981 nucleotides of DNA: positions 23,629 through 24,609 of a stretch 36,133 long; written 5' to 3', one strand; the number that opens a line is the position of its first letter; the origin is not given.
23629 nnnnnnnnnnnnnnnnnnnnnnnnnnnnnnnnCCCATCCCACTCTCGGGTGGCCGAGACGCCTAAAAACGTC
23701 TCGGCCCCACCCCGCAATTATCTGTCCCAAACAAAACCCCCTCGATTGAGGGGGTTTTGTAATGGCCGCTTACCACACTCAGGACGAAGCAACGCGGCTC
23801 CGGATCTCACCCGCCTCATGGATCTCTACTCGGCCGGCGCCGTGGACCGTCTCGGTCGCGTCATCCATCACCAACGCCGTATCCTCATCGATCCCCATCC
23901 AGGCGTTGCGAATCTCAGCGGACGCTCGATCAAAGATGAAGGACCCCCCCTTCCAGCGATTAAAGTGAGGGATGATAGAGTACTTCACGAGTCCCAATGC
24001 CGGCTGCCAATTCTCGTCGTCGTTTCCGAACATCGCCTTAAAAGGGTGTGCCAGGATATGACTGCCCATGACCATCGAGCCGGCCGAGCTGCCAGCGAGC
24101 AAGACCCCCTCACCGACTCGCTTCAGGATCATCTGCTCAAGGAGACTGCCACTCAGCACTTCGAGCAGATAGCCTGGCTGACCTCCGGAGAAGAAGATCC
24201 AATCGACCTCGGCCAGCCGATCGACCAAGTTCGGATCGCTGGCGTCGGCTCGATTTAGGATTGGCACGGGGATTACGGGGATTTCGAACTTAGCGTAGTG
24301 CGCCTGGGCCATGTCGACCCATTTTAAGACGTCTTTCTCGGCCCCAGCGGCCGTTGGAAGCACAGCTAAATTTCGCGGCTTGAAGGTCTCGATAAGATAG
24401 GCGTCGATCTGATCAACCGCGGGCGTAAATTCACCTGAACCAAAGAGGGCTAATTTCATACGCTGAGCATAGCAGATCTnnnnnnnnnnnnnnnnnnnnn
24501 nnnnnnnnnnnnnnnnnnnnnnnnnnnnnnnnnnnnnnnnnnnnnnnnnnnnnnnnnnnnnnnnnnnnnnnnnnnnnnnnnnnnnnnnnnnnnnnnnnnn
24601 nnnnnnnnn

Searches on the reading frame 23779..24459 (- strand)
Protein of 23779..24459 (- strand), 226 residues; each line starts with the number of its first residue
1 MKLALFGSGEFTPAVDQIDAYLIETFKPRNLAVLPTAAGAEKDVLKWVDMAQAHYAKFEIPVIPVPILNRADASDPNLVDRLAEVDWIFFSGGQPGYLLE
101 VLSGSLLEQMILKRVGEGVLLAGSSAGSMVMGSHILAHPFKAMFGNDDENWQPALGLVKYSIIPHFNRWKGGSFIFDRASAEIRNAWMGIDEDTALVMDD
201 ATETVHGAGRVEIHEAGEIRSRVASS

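Call 27: search_protein_families(library=pfam, proteins=[window:23779-24459:-], max_evalue=0.001)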
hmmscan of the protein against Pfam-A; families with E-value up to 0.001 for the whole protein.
window:23779-24459:- (226 aa): 1 family
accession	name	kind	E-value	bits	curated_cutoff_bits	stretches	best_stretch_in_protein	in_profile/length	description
PF03575.23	Peptidase_S51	-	5.9e-22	78.8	23.9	1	4-201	2-201/206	Peptidase family S51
